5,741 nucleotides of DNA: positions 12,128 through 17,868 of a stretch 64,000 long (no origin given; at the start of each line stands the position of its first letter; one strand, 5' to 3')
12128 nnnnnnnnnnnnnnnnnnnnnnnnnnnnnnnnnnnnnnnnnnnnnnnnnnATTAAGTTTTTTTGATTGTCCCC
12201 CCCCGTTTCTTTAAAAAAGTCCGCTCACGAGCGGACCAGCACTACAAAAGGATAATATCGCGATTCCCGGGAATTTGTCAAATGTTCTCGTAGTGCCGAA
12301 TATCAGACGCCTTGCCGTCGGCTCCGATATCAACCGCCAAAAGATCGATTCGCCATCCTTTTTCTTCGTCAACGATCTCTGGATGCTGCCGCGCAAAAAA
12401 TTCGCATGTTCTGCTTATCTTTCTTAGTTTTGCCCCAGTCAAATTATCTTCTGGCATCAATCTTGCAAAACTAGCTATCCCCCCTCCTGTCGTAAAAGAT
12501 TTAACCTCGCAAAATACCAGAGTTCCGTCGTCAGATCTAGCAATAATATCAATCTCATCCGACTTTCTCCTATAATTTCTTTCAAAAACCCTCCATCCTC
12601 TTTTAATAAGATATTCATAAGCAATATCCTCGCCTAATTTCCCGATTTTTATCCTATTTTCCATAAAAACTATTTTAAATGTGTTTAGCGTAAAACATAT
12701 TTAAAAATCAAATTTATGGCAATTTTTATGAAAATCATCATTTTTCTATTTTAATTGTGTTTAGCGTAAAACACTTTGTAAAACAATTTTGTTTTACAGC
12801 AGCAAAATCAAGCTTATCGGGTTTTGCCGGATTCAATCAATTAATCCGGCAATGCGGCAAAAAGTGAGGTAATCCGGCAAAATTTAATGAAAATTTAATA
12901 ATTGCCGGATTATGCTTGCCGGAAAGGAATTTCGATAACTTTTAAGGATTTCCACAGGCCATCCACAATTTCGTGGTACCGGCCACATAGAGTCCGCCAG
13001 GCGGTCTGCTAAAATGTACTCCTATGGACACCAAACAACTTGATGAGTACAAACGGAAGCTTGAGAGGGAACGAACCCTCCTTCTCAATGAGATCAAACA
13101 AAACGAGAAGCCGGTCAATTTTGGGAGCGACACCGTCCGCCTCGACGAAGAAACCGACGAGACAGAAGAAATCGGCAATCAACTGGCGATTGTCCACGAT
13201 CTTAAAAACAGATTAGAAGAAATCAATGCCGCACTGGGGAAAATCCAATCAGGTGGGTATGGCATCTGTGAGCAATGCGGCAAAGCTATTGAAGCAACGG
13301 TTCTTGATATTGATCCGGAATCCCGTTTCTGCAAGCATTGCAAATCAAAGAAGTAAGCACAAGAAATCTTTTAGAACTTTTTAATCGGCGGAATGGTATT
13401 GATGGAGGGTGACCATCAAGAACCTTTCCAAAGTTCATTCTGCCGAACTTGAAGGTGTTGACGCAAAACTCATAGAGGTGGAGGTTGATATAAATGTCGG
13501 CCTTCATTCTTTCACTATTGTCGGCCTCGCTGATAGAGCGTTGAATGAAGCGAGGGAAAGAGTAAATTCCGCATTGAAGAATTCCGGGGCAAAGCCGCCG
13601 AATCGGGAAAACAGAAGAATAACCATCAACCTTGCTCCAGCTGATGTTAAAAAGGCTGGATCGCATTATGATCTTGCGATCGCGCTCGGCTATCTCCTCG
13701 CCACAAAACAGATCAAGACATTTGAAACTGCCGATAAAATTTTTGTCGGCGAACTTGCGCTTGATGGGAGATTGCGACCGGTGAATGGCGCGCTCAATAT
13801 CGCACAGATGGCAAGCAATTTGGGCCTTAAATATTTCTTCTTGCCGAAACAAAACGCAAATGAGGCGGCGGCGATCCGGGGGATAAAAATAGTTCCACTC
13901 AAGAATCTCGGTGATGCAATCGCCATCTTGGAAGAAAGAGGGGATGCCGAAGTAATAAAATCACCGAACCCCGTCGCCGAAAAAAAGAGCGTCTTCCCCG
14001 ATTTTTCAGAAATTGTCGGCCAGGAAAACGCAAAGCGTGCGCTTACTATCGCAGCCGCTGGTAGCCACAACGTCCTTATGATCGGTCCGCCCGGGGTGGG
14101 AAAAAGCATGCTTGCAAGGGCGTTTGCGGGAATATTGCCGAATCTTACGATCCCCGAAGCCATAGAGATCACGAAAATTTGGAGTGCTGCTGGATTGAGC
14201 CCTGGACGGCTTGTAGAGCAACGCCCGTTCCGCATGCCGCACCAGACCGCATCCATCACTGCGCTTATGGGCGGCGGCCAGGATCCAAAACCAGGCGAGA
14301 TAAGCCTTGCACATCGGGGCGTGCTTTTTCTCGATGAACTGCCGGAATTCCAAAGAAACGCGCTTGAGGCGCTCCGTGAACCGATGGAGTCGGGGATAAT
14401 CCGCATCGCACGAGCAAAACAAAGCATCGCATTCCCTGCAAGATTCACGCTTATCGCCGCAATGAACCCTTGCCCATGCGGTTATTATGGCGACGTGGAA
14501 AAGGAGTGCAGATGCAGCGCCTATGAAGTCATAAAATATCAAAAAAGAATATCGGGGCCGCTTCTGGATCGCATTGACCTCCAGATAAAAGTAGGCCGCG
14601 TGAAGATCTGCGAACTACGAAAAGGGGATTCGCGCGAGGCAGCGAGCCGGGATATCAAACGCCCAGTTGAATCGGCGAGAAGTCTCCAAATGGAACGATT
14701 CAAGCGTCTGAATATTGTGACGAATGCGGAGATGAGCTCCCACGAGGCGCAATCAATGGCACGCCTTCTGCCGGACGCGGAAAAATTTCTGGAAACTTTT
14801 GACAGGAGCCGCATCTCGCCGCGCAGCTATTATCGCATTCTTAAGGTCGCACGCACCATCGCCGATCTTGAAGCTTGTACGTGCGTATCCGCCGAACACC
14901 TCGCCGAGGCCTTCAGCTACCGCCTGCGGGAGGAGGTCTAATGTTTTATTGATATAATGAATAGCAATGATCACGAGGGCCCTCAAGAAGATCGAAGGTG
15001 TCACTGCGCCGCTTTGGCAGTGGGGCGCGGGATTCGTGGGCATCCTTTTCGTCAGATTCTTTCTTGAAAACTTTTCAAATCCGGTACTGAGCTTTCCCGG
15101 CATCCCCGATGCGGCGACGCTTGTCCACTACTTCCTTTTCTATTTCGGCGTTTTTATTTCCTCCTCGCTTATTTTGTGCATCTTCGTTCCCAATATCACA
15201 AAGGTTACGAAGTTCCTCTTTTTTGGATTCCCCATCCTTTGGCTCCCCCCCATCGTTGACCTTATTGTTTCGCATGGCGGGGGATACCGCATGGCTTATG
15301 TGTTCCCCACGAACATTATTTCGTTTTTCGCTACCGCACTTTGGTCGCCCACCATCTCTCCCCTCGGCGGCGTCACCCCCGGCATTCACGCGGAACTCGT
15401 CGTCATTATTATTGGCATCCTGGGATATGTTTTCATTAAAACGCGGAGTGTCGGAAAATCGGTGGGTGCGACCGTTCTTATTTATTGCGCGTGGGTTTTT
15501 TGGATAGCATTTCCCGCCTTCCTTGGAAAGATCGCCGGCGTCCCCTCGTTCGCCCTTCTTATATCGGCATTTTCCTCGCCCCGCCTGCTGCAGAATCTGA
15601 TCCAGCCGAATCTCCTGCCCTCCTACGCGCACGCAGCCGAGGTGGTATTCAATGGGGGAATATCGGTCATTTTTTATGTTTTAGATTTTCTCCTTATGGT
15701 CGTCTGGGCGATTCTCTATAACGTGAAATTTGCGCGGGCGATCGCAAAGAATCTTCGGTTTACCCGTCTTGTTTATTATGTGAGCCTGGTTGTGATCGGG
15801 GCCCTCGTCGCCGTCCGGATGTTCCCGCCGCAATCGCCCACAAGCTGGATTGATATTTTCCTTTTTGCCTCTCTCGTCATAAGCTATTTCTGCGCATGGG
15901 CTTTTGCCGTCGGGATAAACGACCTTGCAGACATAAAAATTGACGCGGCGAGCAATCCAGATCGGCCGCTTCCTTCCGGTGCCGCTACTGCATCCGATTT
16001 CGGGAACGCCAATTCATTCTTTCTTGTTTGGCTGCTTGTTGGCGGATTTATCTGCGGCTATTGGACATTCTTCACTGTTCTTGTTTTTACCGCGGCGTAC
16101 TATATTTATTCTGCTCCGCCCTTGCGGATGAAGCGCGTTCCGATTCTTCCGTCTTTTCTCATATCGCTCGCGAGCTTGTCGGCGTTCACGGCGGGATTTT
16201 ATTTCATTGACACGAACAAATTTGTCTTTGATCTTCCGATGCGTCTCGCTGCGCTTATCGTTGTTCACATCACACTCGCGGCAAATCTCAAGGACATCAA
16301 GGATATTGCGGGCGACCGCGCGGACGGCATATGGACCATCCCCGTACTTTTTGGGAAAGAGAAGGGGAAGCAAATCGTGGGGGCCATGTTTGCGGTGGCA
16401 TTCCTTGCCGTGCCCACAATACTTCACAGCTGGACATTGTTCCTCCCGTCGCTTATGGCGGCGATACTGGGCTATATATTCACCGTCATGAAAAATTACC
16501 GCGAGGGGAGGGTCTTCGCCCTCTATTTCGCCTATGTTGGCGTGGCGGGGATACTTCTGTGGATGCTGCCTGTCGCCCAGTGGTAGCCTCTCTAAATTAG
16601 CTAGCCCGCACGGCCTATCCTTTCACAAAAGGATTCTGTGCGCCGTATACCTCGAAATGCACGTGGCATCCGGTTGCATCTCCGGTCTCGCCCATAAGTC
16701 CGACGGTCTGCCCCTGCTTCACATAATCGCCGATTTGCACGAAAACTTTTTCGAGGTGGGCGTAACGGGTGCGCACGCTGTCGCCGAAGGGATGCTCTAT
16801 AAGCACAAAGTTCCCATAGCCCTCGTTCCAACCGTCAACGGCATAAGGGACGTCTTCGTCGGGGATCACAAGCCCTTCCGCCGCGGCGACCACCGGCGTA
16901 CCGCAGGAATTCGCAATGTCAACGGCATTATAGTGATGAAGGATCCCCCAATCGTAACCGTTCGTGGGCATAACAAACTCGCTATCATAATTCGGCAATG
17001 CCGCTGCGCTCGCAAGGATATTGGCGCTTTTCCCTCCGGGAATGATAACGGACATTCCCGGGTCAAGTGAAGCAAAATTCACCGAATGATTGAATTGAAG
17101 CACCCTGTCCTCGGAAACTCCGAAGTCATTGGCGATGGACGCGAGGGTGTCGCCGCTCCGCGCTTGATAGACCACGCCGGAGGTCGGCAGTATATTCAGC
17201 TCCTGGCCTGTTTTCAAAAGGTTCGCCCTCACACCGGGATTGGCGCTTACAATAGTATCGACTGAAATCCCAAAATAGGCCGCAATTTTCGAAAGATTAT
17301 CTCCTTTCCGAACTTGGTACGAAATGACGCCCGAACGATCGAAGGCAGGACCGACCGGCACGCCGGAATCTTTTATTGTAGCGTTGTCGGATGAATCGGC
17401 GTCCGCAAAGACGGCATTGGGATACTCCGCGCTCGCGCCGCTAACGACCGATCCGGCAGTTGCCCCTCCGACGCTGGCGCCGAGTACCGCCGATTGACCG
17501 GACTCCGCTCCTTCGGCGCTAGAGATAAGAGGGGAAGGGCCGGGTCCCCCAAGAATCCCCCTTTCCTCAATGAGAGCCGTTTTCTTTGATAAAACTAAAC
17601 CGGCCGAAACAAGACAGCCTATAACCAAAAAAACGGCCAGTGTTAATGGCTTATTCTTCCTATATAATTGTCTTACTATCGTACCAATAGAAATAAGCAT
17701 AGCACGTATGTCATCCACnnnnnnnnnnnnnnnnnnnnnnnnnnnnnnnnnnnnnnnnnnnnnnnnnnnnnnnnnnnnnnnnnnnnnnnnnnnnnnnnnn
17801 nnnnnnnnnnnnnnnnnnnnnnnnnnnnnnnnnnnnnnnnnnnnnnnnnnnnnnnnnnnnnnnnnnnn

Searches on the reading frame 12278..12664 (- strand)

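Call 16: search_protein_families(library=pfam, proteins=[window:12278-12664:-], max_evalue=0.001)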
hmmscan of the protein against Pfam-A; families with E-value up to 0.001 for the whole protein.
window:12278-12664:- (128 aa): 2 families
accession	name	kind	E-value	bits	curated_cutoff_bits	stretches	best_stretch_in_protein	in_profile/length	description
PF02021.23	UPF0102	-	4e-18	66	23.6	1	11-111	1-80/80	Uncharacterised protein family UPF0102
PF08378.17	NERD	-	0.00038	21.4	22.1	1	8-58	2-58/111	Nuclease-related domain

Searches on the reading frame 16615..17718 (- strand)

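Call 17: search_protein_families(library=pfam, proteins=[window:16615-17718:-], max_evalue=0.001)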
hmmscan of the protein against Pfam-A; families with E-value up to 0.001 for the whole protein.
window:16615-17718:- (367 aa): 7 families
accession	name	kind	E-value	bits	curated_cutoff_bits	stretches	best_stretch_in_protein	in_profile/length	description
PF01551.29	Peptidase_M23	-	4.9e-25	88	28.7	1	264-362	4-92/96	Peptidase family M23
PF01476.26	LysM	-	7.5e-21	74.2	20.9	2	134-176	1-42/43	LysM domain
PF23473.1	LysM3_LYK4_5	-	9.2e-10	38.9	29.3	1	132-160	3-31/48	LYK4/5 LysM3 domain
PF23577.1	LysM_RLK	-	4e-09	36.8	27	0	187-216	6-35/44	LysM domain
PF23446.1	LysM1_NFP_LYK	-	6.7e-07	30.5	36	0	182-227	6-54/60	NFP/LYK LysM1 domain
PF23462.1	LysM3_NFP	-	0.00011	23.1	28.1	0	188-227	9-47/48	NFP LysM3 domain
PF13542.12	HTH_Tnp_ISL3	-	0.00054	19.8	27.4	0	182-206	20-43/51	Helix-turn-helix domain of transposase family ISL3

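Call 90: search_protein_families(library=ncbifam, proteins=[window:16615-17718:-], max_evalue=0.001)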
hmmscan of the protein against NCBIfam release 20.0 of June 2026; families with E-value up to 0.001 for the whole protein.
window:16615-17718:- (367 aa): 18 families
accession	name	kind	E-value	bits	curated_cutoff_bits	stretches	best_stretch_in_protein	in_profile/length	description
NF050804.1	CellDivDipMCaul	equivalog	7.4e-25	87.8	900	2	264-360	529-616/634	cell division endopeptidase DipM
NF053825.1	PdgNdpepShyA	equivalog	6.9e-22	77.7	700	1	261-358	294-381/425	peptidoglycan DD-endopeptidase ShyA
NF008652.0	PRK11649.1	equivalog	9.2e-21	74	341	1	262-361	312-401/439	murein DD-endopeptidase MepM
NF040883.1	amid_act_ActS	equivalog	6.4e-17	61.6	375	1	265-357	138-220/242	amidase activator ActS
NF053824.1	PdgNdpepShyC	equivalog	5.1e-16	58.6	700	1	261-357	294-380/429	peptidoglycan DD-endopeptidase ShyC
NF041208.1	celldiv_DipM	equivalog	3.5e-15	56.1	740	1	265-363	321-410/419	cell division endopeptidase DipM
NF052336.1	PdgHdaseHSB100310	equivalog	1.1e-14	54.6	500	1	255-358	47-142/316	peptidoglycan hydrolase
NF008050.0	PRK10783.1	equivalog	1.1e-13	50.3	508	1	133-224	345-445/457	murein transglycosylase D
NF052530.1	Heli_ShapePgp3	exception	2.2e-13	50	300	1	265-358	169-252/270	peptidoglycan metallopeptidase Pgp3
NF008123.1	PRK10871.1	equivalog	1.1e-11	44.8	311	1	265-357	267-349/365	murein hydrolase activator NlpD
NF047755.1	LIC_10271_M23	exception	1.3e-11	44.7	180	1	183-343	26-187/207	LIC_10271 family cell wall hydrolase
TIGR02899.1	spore_safA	subfamily_domain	4.8e-11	42.4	67.85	1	136-176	1-42/44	SafA/ExsA family spore coat assembly protein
NF053738.1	S2SprSpoIIQBc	equivalog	7.5e-10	38.8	250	1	301-358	154-211/232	stage II sporulation protein SpoIIQ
NF042931.1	SAG1386_EF1546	equivalog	6e-08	32.9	80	1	133-176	111-157/158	SAG1386/EF1546 family surface-associated protein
NF008644.1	PRK11637.1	equivalog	9.5e-08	31.4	270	1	263-357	286-370/385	murein hydrolase activator EnvC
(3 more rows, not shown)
